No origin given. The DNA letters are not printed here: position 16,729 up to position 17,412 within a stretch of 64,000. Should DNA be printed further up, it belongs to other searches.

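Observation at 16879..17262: Minimal 127-aa SET-domain methyltransferase in a tailed phage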

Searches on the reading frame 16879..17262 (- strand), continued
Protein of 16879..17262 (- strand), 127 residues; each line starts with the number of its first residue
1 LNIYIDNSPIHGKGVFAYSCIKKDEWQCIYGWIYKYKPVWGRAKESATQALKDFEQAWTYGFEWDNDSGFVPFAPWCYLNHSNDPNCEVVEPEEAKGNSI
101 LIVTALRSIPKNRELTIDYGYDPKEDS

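Call 56: find_encoding_contigs(protein=P0008, flank=8000, max_places=3)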
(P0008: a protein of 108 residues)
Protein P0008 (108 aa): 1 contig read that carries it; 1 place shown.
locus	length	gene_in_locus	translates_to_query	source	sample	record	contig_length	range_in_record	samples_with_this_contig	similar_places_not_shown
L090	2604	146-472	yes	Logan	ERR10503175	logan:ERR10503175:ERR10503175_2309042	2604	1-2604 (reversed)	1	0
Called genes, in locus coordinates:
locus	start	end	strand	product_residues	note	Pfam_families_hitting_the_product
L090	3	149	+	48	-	?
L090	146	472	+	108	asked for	PF00856:SET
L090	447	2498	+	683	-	PF00176:SNF2-rel_dom (weak), PF00270:DEAD (weak)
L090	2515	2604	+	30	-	?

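Call 71: search_protein_families(library=padloc, proteins=[window:16879-17262:-], max_evalue=0.01)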
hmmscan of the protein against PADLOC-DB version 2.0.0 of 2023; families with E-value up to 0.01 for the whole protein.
window:16879-17262:- (127 aa): 0 families

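Call 72: find_homologous_proteins(query=A2, max_evalue=0.000001)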
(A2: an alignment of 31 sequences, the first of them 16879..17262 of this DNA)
Query A2 (31 sequences) (127 aa, profile of the alignment): 890 proteins with E <= 0.000001 among 2362 candidates; the best 120 are listed.
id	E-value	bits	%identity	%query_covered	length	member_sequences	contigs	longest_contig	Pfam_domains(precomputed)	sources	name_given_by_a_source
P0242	3.6e-40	154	45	99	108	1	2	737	PF00856.34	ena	-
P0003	7.0e-39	150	41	95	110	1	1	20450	PF00856.34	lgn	-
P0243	9.1e-39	149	45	99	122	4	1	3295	PF00856.34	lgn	-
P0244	4.5e-38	147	48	99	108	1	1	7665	PF00856.34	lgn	-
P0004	4.8e-38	147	47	99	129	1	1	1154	PF00856.34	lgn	-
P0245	7.8e-38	146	46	99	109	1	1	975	PF00856.34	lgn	-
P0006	2.5e-36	142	44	98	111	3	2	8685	PF00856.34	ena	-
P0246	2.6e-36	141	44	98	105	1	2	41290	PF00856.34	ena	-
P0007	4.2e-36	141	46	98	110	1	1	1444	PF00856.34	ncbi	-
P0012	5.9e-36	140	43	100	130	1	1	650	PF00856.34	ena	-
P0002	9.2e-36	140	83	100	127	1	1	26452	PF00856.34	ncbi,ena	-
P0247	2.2e-35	139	43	98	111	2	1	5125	PF00856.34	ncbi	-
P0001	2.7e-35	138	99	100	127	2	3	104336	PF00856.34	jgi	-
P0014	2.9e-35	138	45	98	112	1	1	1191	PF00856.34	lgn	-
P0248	5.9e-35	137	42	100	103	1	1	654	PF00856.34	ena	-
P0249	7.6e-35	137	42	96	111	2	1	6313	PF00856.34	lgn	-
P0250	2.2e-34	135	35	97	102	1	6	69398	PF00856.34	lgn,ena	-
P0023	5.5e-34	134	42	97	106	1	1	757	PF00856.34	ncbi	-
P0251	7.7e-34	134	41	100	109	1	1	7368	PF00856.34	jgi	jgi:SET domain-containing protein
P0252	7.8e-34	134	43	100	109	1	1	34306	PF00856.34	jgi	jgi:SET domain-containing protein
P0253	1.2e-33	133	43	98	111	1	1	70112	PF00856.34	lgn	-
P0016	3.1e-33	132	39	98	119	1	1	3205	PF00856.34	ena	-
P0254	3.2e-33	132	40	97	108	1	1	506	PF00856.34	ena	-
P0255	5.7e-33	131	47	97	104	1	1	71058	PF00856.34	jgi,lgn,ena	-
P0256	9.5e-33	130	44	98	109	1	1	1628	PF00856.34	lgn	-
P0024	1.5e-32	129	39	98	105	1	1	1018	PF00856.34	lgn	-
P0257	1.6e-32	129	42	98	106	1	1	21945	PF00856.34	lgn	-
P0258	1.8e-32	129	39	96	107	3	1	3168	PF00856.34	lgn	-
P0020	2.4e-32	129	35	100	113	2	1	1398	PF00856.34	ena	-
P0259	4.5e-32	128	40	100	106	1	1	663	PF00856.34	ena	-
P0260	5.3e-32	128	43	94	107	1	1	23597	PF00856.34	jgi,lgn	jgi:hypothetical protein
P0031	8.8e-32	127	33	94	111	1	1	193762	PF00856.34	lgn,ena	-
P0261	1.5e-31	126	34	97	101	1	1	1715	PF00856.34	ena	-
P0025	1.6e-31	126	33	94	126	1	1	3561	PF00856.34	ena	-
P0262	1.9e-31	126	40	97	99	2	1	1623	PF00856.34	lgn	-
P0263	3.6e-31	125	38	99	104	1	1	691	PF00856.34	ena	-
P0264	5.4e-31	124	41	97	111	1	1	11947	PF00856.34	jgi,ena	-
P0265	1.3e-30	123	38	99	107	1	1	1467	PF00856.34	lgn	-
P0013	1.0e-29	120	39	97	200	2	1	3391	PF00856.34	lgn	-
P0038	4.9e-29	118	36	99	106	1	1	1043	PF00856.34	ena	-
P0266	2.0e-28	116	38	98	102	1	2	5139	PF00856.34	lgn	-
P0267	4.3e-28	115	37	83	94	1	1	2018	PF00856.34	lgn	-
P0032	1.3e-27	114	39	94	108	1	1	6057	PF00856.34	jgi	-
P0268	3.6e-27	112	38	88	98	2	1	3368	PF00856.34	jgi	jgi:hypothetical protein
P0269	9.5e-26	108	36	97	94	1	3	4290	PF00856.34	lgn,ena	-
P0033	6.9e-24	102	37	87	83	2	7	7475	PF00856.34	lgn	-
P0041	1.3e-21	94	37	94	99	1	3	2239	PF00856.34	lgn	-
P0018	3.3e-20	90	59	59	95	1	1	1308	PF00856.34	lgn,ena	-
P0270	3.2e-18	83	37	87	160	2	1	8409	PF00856.34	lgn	-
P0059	3.5e-18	83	33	93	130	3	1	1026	PF00856.34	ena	-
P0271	1.4e-17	81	40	46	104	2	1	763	PF00856.34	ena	-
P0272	1.6e-17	81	48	49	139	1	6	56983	PF00856.34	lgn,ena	-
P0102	2.0e-17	81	31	97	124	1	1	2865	PF00856.34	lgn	-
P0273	9.9e-17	79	33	94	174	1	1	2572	PF00856.34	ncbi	-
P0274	1.3e-16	78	38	61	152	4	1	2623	PF00856.34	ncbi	-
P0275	2.1e-16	77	30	87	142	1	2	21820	PF00856.34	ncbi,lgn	-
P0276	4.0e-16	77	45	39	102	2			PF00856.34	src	-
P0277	4.3e-16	76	36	90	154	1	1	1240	PF00856.34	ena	-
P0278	5.7e-16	76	35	90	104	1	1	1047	PF00856.34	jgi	jgi:SET domain-containing protein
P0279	6.2e-16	76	32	93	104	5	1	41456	PF00856.34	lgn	-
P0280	7.1e-16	76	30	94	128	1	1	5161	PF00856.34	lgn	-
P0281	7.3e-16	76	34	94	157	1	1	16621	PF00856.34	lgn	-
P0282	1.0e-15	75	31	98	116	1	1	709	PF00856.34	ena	-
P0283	1.2e-15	75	35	94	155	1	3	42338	PF00856.34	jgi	jgi:hypothetical protein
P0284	1.2e-15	75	32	90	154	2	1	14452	PF00856.34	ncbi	-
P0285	1.3e-15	75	34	93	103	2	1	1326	PF00856.34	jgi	jgi:SET domain-containing protein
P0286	1.5e-15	75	34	93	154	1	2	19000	PF00856.34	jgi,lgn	jgi:hypothetical protein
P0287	1.6e-15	75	34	59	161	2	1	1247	PF00856.34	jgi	jgi:hypothetical protein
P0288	1.8e-15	75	31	86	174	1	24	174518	PF00856.34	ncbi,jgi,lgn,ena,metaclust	metaclust:\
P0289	2.1e-15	74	34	96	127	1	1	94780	PF00856.34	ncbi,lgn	-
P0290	2.4e-15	74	38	94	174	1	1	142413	PF00856.34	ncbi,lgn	-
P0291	2.4e-15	74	31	86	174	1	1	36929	PF00856.34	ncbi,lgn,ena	-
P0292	2.4e-15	74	31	94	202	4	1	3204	PF00856.34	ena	-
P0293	3.2e-15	74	33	87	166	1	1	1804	PF00856.34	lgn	-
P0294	3.7e-15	73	28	86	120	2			PF00856.34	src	-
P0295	3.8e-15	73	33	94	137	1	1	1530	PF00856.34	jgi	-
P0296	3.8e-15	73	39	57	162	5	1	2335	PF00856.34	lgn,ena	-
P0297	4.0e-15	73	33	87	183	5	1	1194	PF00856.34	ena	-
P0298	4.1e-15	73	37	61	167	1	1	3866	PF00856.34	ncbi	-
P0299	4.4e-15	73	30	94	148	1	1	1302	PF00856.34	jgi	jgi:hypothetical protein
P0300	4.6e-15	73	38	59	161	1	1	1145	PF00856.34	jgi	jgi:hypothetical protein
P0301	4.7e-15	73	32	97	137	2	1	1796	PF00856.34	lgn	-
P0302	5.2e-15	73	32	91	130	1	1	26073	PF00856.34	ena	-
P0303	5.3e-15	73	30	87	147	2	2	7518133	PF00856.34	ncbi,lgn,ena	-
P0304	5.5e-15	73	30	95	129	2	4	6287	PF00856.34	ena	-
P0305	5.6e-15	73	34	93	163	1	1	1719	PF00856.34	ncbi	-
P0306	5.8e-15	73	32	92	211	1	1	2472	PF00856.34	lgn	-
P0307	5.9e-15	73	33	95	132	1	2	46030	PF00856.34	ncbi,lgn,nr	ncbi:MAG: SET domain-containing protein [Ignavibacterium sp.]|nr:SET domain-containing protein [Igna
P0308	6.0e-15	73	30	95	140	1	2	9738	PF00856.34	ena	-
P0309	6.6e-15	73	37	93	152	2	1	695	PF00856.34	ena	-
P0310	6.6e-15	73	28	91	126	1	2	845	PF00856.34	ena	-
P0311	7.0e-15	73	36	93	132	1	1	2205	PF00856.34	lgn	-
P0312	7.3e-15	73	36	87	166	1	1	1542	PF00856.34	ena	-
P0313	7.5e-15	72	34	86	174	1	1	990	PF00856.34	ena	-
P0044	7.6e-15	72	33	93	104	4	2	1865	PF00856.34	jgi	jgi:SET domain-containing protein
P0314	8.4e-15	72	46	49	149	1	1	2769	PF00856.34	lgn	-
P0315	8.6e-15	72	32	87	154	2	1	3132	PF00856.34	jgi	jgi:SET domain-containing protein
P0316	1.0e-14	72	49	39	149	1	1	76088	PF00856.34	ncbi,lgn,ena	-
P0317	1.1e-14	72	43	36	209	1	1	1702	PF00856.34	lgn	-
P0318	1.1e-14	72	31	87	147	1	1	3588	PF00856.34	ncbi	-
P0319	1.2e-14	72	28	87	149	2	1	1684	PF00856.34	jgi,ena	-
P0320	1.3e-14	72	27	93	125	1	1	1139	PF00856.34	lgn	-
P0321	1.3e-14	72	30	95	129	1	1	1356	PF00856.34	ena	-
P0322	1.5e-14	72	31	94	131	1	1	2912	PF00856.34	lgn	-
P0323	1.7e-14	71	44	43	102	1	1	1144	PF00856.34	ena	-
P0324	1.7e-14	71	29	94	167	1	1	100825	PF00856.34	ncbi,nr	ncbi:MAG TPA: SET domain-containing protein [Pirellulales bacterium]|nr:SET domain-containing protei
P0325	1.8e-14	71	33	95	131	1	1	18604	PF00856.34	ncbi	ncbi:MAG: SET domain-containing protein [bacterium]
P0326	1.8e-14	71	37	94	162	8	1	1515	PF00856.34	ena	-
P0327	1.9e-14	71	38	91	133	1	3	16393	PF00856.34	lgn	-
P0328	1.9e-14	71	33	87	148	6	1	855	PF00856.34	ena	-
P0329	2.0e-14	71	30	94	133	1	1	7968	PF00856.34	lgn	-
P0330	2.1e-14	71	32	96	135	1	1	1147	PF00856.34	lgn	-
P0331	2.2e-14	71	35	61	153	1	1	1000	PF00856.34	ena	-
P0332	2.2e-14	71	30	96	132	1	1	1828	PF00856.34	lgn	-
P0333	2.4e-14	71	38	86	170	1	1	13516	PF00856.34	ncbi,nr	ncbi:MAG: SET domain-containing protein [Myxococcales bacterium FL481]|nr:MAG: SET domain-containing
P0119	2.4e-14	71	32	92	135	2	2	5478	PF00856.34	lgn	-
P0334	2.5e-14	71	39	48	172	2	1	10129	PF00856.34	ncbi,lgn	ncbi:MAG: SET domain-containing protein-lysine N-methyltransferase [Planctomycetota bacterium]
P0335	2.5e-14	71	31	87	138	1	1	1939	PF00856.34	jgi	jgi:hypothetical protein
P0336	2.9e-14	71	30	95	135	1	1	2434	PF00856.34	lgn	-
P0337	2.9e-14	71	48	49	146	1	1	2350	PF00856.34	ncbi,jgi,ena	-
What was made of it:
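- Closest known: Prokaryotic cellular SET proteins. Same: The next-best database hits after the phage subfamily are bacterial SET proteins of 130-175 aa (call 72).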

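Call 84: find_related_loci(query=L007:6376-8130:+, collection=viral_contigs, flank=3000)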
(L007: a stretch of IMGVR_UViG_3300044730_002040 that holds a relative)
Query L007:6376-8130:+ (584 aa) in viral_contigs; peptide patterns used: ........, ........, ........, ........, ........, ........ (x = any residue, [..] = any of these).
288 stretches matched a pattern; 284 encode a relative of the query (tblastn E <= 1e-3); the best 80 are kept; 80 distinct loci.
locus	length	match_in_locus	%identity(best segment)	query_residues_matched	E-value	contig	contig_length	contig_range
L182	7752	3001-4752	100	1-584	0e+0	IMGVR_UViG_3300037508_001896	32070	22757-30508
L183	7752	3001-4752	99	1-584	0e+0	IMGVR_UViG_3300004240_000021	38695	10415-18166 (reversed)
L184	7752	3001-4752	99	1-584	0e+0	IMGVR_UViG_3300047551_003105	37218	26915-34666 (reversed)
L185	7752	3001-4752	99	1-584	0e+0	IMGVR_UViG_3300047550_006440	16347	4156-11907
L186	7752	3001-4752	99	1-584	0e+0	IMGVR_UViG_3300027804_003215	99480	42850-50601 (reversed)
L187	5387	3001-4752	99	1-584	0e+0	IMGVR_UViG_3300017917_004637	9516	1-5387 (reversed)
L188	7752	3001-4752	92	1-584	0e+0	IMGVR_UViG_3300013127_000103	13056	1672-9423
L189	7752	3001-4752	92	1-584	0e+0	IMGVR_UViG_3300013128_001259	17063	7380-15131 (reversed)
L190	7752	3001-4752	91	1-584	0e+0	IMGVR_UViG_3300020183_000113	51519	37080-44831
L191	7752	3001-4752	91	1-584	0e+0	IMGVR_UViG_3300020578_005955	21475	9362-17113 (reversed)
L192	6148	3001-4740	90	5-584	0e+0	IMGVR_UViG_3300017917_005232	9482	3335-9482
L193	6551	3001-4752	89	1-584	0e+0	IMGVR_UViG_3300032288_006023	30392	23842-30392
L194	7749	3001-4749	88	1-584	0e+0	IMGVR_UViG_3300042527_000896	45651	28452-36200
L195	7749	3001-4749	88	1-584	0e+0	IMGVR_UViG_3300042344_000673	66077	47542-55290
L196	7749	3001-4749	88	1-584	0e+0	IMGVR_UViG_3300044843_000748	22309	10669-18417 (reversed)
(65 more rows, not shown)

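Call 87: search_protein_families(library=pfam, proteins=[P0030, P0058, P0139, P0088, P0045, P0073, P0115, P0042, P0015, P0027], max_evalue=0.0001)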
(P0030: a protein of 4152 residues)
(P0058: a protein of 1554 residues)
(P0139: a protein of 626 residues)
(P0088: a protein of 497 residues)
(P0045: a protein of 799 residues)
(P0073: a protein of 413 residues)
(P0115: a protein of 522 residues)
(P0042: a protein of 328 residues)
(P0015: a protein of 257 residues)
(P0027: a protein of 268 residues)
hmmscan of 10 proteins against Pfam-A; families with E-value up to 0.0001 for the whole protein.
P0030 (4152 aa): 2 families
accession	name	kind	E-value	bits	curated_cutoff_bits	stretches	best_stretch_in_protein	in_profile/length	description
PF00856.33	SET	-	2.7e-106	349.6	22.4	5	1612-1719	1-103/105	SET domain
PF08666.17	SAF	-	2.5e-07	31.6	21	0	4019-4035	4-20/63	SAF domain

P0058 (1554 aa): 2 families
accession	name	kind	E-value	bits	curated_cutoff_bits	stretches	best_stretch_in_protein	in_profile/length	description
PF00856.33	SET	-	4.1e-18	66.2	22.4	2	269-432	2-104/105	SET domain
PF16669.11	TTC5_OB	-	4.9e-10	39.5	30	0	21-80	35-101/115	Tetratricopeptide repeat protein 5 OB fold domain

P0139 (626 aa): 1 family
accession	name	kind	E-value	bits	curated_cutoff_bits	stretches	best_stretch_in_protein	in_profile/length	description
PF00856.33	SET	-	1.6e-23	83.6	22.4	1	500-603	1-104/105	SET domain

P0088 (497 aa): 1 family
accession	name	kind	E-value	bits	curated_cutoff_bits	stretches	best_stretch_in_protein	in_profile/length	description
PF00856.33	SET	-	6.1e-26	91.3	22.4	1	368-471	1-104/105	SET domain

P0045 (799 aa): 5 families
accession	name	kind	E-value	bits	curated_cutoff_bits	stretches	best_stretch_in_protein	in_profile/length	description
PF00856.33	SET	-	5.9e-81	268.1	22.4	8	201-273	36-105/105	SET domain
PF12142.13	PPO1_DWL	-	2.7e-15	56.2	20.8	0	258-283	25-50/52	Polyphenol oxidase middle domain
PF23551.1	Zn_ribbon_20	-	1.8e-11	44.3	27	0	324-338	17-31/35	Zinc beta-ribbon domain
PF03187.20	Corona_I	-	4e-09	37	27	0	266-310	40-84/193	Corona nucleocapsid I protein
PF10379.14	nec1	-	7.4e-09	35.8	27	0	82-102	158-178/184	Virulence protein nec1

P0073 (413 aa): 1 family
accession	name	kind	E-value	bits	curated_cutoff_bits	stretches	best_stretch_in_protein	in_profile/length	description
PF00856.33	SET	-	1.6e-26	93.2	22.4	2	279-381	1-105/105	SET domain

P0115 (522 aa): 5 families
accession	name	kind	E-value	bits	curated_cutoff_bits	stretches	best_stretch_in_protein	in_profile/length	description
PF03054.22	tRNA_Me_trans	-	5.9e-68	228.9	20.6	1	163-363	1-202/202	tRNA methyl transferase HUP domain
PF00856.33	SET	-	6e-24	84.9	22.4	1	18-125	1-105/105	SET domain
PF20258.4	tRNA_Me_trans_C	-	3.8e-13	50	20.6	1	454-520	8-77/77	Aminomethyltransferase beta-barrel domain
PF20259.3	tRNA_Me_trans_M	-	2.5e-12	46.6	27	1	367-437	1-63/66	tRNA methyl transferase PRC-barrel domain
PF02540.23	NAD_synthase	-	4.2e-06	26.5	21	1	159-237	15-85/242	NAD synthase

P0042 (328 aa): 2 families
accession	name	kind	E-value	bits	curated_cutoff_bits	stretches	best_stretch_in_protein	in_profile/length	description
PF00856.33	SET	-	1.1e-26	93.7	22.4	2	179-268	1-104/105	SET domain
PF08666.17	SAF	-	3.1e-06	28.1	21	0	182-195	4-17/63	SAF domain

P0015 (257 aa): 3 families
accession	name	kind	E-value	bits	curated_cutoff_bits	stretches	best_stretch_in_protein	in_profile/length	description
PF07463.16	NUMOD4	-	1.1e-14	54.7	23.4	1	110-162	2-49/49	NUMOD4 motif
PF00856.33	SET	-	8.5e-13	49.1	22.4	1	12-104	1-105/105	SET domain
PF13392.12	HNH_3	-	7.1e-12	45.2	24.8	1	171-215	2-46/46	HNH endonuclease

P0027 (268 aa): 3 families
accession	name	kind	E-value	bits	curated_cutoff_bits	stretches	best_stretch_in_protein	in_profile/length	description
PF07463.16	NUMOD4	-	3.9e-14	53.1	23.4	1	107-162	2-49/49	NUMOD4 motif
PF00856.33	SET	-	3e-09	37.7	22.4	1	12-102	1-105/105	SET domain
PF13392.12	HNH_3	-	6.6e-05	22.9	24.8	0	167-210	2-45/46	HNH endonuclease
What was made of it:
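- Tried and rejected: The fusions found were multi-SET proteins, SET with NUMOD4-HNH, and SET with MnmA (call 87).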
